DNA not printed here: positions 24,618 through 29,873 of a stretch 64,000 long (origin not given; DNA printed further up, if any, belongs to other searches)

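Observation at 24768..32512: Three-gene NfeD-flotillin-giant AAA+ ATPase operon: the yqiJK pair extended by a 1651-aa motor-like protein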

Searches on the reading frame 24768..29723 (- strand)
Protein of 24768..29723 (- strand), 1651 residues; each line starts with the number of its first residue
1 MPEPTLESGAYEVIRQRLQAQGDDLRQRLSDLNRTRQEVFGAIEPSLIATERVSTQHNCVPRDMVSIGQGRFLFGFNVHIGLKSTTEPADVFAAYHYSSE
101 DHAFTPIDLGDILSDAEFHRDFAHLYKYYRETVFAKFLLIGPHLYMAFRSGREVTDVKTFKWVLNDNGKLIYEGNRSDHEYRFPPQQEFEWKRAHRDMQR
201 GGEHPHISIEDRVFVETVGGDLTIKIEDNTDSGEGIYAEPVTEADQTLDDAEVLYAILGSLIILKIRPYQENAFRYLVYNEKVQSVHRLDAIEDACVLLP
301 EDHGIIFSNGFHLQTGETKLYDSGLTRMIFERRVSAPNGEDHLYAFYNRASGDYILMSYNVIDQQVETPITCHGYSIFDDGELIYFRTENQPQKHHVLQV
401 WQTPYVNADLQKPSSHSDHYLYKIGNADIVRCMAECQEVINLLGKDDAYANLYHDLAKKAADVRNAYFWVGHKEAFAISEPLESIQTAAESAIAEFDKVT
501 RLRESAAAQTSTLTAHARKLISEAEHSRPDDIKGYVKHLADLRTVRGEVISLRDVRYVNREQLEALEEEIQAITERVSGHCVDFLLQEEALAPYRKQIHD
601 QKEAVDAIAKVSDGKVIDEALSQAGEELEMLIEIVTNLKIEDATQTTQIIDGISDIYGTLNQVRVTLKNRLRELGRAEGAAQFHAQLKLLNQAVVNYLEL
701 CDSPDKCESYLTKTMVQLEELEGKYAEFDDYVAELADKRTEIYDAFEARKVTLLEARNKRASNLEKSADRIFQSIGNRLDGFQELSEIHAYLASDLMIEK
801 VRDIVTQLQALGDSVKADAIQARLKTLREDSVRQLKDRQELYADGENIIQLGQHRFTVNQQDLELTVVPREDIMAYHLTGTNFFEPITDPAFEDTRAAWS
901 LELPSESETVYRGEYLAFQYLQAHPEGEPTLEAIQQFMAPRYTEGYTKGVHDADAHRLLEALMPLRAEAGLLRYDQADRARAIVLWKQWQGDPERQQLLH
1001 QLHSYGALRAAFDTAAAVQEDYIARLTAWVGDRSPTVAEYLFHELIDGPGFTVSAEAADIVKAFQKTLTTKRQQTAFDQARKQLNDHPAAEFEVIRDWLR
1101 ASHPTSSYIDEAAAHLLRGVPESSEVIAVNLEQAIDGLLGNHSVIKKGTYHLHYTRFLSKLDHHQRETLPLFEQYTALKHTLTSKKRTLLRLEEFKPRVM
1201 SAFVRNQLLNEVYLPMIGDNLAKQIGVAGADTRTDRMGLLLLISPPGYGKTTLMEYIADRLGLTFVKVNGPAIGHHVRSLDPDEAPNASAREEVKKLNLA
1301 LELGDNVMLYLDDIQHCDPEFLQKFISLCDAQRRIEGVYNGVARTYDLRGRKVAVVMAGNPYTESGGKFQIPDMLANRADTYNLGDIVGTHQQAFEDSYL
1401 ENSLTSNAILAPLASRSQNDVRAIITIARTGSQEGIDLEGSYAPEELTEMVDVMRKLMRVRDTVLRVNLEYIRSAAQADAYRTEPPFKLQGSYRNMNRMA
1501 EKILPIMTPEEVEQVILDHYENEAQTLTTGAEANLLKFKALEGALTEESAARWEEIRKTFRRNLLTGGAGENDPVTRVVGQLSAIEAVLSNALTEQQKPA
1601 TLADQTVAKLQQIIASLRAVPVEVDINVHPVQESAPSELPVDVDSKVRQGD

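Call 6: search_protein_families(library=pfam, proteins=[window:24768-29723:-], max_evalue=0.01)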
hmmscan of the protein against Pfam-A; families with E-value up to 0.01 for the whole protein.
window:24768-29723:- (1651 aa): 6 families
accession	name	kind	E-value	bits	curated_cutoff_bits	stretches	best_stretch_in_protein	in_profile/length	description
PF12458.13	DUF3686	-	1.8e-187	623.8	25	1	24-468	1-448/448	ATPase involved in DNA repair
PF25472.1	DUF7902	-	1.8e-27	95.8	26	1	589-673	1-85/85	Domain of unknown function (DUF7902)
PF00004.35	AAA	-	4.8e-06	27.5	21.2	1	1240-1289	1-38/131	ATPase family associated with various cellular activities (AAA)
PF05496.18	RuvB_N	-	1.4e-05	25.4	27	1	1224-1275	20-71/159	Holliday junction DNA helicase RuvB P-loop domain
PF07728.20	AAA_5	-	2.4e-05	24.8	22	1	1240-1363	2-125/139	AAA domain (dynein-related subfamily)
PF13401.12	AAA_22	-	7.4e-05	23.5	27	1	1237-1331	5-110/130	AAA domain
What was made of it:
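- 28320..29654 (-): DUF3686 (residues 24-468): N-terminal helix followed by a divergent beta-propeller. PF12458, E 1.8e-187 (call 6).
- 27189..28319 (-): Fixed-length helical/coiled-coil segment (residues 469-845), including DUF7902 (residues 589-673; 27705-27959). PF25472, E 1.8e-27 (call 6).
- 25044..26135 (-): MoxR-class AAA+ module (residues 1197-1560): Walker A GYGKTT (K1250), Walker B VMLYLDD (D1312-D1313), candidate sensor-1 N1360, candidate arginine finger R1378. PF07728 AAA_5 and PF00004 AAA are just above their cut-offs (call 6).
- On DUF3686 family ('DNA repair ATPase'): 623.8 bits against a cut-off of 25 (call 6).
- On MoxR-class AAA+ (AAA_5 / helix-2-insert clade): AAA_5 scores 24.8 bits against a cut-off of 22 (call 6).
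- Checked: PF12458 DUF3686 covers residues 24-468 at 623.8 bits, and PF25472 DUF7902 covers residues 589-673 (call 6).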

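Call 7: search_protein_families(library=ncbifam, proteins=[window:24768-29723:-], max_evalue=0.01)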
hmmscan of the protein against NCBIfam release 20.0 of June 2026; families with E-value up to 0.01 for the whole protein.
window:24768-29723:- (1651 aa): 3 families
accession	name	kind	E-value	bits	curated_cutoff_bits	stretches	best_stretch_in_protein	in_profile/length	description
NF000868.0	PRK00080.1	equivalog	2.7e-06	26.5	282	1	1224-1275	38-89/330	Holliday junction branch migration DNA helicase RuvB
TIGR00635.1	ruvB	equivalog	6.1e-05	22.2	299.05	1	1224-1274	17-67/305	Holliday junction branch migration DNA helicase RuvB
TIGR01243.1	CDC48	subfamily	0.0048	15.3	802.65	0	1212-1273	194-248/733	CDC48 family AAA ATPase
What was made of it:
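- The RuvB similarity covers only about 50 residues around Walker A and falls far below the family cut-offs (26.5 bits against 282, call 7).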

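Call 8: search_protein_families(library=padloc, proteins=[window:24768-29723:-], max_evalue=0.01)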
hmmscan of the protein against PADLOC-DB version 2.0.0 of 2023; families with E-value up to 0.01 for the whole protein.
window:24768-29723:- (1651 aa): 4 families
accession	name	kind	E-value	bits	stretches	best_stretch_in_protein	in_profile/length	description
PDLC03859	LmuB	-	3.9e-06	24.3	1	474-869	187-504/611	-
PDLC04232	IetA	-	0.00097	16.6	1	1240-1268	119-147/330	-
PDLC02196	IetA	-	0.0028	15.1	0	1239-1267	124-152/374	-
PDLC04140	mad8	-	0.0035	14.9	0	1231-1265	21-57/314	mads_8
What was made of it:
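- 27189..28319 (-): A weak hit to the coiled-coil part of LmuB/SMC-like models (call 8).
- On Known anti-phage defence systems (PADLOC-DB 2.0): For the three proteins there are only weak hits to the coiled coil (LmuB, 3.9e-6) and the P-loop (IetA, mad8) (call 8).
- The name probably spread from coiled-coil similarity to SbcC/SMC-type proteins, as the LmuB coiled-coil hit suggests (call 8); that origin is my inference.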
